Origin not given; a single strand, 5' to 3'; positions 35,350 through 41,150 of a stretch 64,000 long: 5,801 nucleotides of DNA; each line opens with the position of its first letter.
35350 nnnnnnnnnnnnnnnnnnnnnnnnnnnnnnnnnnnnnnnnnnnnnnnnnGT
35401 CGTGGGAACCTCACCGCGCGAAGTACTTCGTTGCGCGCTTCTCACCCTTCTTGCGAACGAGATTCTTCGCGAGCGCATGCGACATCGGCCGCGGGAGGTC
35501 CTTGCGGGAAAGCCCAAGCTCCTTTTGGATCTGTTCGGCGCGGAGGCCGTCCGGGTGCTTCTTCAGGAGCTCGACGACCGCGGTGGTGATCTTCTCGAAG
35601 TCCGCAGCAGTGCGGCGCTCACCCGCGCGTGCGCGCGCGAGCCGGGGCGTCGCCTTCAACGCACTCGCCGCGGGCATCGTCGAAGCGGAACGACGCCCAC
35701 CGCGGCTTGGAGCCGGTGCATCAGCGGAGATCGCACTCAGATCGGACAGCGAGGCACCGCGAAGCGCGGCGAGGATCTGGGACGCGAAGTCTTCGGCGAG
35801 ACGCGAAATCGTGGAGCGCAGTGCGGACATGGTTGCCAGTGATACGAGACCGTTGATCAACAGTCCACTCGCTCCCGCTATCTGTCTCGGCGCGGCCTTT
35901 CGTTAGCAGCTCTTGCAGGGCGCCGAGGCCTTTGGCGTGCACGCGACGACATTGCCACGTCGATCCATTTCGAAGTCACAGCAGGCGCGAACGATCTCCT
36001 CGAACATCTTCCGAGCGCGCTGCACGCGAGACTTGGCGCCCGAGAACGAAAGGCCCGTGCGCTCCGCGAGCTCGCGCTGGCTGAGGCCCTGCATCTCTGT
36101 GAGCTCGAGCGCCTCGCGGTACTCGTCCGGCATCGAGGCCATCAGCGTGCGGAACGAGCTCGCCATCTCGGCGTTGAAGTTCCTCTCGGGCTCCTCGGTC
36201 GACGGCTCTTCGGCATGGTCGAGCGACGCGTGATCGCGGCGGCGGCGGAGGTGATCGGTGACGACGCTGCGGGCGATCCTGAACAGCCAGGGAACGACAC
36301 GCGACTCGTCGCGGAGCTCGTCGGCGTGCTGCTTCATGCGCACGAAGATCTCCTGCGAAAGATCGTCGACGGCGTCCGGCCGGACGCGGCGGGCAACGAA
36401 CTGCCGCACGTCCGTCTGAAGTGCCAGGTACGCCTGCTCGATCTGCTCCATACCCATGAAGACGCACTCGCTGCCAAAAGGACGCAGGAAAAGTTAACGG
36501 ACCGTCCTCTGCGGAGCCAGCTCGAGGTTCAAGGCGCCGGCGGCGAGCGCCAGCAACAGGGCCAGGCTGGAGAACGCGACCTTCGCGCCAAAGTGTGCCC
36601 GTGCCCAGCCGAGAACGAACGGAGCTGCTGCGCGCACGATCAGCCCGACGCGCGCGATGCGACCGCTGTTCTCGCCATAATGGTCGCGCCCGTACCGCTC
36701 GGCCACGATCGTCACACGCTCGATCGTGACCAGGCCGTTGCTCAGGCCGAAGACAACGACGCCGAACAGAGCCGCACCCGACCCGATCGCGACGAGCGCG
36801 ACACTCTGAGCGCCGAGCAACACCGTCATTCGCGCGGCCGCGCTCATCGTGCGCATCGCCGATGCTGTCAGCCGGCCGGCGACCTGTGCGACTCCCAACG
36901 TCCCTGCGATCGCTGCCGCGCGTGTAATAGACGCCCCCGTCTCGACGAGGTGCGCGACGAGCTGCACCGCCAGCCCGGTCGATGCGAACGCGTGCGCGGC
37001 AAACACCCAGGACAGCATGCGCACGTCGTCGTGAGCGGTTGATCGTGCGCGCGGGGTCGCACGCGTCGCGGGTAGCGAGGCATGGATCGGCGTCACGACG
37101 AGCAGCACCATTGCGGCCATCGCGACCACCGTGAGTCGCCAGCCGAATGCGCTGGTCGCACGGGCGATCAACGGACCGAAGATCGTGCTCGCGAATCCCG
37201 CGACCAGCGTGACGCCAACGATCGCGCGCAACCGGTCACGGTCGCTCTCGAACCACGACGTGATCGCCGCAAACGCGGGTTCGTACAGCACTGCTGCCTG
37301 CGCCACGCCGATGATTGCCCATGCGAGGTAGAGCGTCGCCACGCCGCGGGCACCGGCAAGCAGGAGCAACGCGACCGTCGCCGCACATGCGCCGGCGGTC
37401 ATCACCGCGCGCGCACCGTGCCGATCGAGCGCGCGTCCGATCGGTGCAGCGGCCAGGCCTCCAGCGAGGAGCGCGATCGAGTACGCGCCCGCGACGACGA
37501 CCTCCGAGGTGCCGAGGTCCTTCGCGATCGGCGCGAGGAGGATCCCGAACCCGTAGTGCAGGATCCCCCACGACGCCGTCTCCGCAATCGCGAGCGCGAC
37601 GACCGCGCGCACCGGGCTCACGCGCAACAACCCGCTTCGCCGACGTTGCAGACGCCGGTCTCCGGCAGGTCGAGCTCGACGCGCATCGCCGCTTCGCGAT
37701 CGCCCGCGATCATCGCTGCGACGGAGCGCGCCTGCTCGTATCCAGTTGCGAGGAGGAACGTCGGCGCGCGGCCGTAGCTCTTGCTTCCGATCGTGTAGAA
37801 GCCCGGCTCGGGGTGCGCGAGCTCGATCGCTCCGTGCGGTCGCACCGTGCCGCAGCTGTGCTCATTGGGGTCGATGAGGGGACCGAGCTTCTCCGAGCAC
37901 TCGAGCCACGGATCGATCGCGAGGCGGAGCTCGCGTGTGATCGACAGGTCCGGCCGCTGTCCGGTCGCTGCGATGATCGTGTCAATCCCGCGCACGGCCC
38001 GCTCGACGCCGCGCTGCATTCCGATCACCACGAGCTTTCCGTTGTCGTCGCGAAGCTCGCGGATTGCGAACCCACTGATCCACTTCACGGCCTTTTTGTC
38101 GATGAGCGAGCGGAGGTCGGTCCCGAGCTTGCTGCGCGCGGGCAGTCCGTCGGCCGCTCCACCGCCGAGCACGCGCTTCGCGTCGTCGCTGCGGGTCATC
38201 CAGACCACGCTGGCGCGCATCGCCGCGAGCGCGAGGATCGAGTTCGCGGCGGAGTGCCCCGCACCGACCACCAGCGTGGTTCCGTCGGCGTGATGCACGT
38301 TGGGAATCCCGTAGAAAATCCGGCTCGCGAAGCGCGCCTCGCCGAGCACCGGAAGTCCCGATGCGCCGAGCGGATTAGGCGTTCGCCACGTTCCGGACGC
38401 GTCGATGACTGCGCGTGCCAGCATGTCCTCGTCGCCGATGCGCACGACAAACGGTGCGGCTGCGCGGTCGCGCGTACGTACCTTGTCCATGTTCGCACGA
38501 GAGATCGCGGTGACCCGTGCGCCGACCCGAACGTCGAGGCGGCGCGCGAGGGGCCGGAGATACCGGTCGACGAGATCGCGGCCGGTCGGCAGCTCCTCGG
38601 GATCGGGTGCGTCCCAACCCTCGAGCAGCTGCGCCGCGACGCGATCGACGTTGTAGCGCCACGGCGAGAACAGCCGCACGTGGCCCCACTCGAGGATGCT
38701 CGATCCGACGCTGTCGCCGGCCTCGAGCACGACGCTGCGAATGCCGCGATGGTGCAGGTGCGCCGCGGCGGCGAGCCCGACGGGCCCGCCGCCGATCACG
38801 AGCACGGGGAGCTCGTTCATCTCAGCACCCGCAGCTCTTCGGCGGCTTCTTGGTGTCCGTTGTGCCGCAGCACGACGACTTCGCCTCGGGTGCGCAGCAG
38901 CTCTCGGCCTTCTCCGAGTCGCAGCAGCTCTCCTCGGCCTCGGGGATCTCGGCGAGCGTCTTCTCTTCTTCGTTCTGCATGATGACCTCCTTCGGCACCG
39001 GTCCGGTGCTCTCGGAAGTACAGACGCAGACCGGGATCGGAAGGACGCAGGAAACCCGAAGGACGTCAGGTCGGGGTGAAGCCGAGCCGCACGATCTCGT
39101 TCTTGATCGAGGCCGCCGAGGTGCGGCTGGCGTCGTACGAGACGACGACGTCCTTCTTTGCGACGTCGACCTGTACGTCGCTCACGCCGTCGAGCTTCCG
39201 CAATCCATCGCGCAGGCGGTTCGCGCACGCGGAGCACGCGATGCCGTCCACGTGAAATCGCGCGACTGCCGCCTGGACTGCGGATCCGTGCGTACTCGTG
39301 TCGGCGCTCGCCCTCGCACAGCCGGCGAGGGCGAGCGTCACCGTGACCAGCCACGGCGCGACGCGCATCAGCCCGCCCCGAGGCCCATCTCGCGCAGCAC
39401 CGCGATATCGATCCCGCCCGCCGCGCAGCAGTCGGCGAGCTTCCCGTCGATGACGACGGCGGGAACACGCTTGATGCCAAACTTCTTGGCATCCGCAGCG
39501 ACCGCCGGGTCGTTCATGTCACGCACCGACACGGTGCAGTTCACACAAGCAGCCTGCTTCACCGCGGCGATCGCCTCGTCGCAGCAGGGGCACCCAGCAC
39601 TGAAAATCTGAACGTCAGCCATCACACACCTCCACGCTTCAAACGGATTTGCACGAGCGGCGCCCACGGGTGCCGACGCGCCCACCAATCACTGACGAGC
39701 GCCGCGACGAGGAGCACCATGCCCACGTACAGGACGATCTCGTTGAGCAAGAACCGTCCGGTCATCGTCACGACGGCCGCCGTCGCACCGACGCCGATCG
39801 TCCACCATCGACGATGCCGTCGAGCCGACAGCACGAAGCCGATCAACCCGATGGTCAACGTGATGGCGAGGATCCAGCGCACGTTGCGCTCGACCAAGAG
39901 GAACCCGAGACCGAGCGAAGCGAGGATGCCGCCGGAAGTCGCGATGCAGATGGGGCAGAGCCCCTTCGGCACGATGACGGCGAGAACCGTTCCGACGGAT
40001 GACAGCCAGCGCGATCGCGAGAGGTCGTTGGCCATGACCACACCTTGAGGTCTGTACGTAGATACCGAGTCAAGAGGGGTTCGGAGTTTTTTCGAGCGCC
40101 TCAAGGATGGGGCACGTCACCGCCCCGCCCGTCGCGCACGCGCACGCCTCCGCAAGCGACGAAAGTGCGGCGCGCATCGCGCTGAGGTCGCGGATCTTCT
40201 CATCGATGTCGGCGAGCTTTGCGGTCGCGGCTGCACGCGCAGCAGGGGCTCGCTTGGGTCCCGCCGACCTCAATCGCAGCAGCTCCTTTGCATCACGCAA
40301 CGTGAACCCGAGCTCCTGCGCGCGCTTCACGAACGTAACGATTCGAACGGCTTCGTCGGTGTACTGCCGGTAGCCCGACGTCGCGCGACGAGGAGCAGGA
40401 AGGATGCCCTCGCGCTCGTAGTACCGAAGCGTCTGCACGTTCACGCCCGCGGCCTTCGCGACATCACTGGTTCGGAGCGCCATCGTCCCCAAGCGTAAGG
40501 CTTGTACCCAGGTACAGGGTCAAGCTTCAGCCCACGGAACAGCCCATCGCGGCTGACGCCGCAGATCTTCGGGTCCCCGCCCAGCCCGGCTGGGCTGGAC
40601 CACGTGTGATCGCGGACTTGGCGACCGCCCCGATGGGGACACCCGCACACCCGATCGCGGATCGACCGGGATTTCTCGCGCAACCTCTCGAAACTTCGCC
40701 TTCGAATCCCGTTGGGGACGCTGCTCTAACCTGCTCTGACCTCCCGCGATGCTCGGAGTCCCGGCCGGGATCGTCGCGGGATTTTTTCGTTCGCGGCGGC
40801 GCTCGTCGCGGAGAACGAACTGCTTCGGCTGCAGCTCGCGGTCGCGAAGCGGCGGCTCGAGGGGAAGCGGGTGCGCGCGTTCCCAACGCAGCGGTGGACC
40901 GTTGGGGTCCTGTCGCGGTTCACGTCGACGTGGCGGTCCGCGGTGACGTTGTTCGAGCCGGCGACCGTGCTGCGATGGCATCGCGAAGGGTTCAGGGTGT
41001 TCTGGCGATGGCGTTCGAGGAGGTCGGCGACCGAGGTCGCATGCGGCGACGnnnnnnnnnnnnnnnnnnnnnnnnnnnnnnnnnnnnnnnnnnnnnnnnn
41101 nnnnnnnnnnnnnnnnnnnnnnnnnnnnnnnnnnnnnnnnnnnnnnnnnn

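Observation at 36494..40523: Mer-like operon with non-canonical parts: MerR, MerC-like, CPCC glutaredoxin-like, HMA lipoprotein, CC-rich peptide, CzcO-like flavoprotein ending in GCCA, MFS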

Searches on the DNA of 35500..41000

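Call 78: search_rna_families(source=window, start=35500, end=41000, threshold=evalue, max_evalue=1)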
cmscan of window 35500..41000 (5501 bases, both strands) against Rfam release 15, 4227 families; matches with E-value up to 1: 2.
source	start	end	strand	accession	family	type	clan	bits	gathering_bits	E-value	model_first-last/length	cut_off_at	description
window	37894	37943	+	RF03934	mir-m107-1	Gene; miRNA;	-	24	83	0.48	1-65/65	no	mir-m107-1 microRNA precursor family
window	37894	37943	-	RF03934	mir-m107-1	Gene; miRNA;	-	23.5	83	0.62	1-65/65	no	mir-m107-1 microRNA precursor family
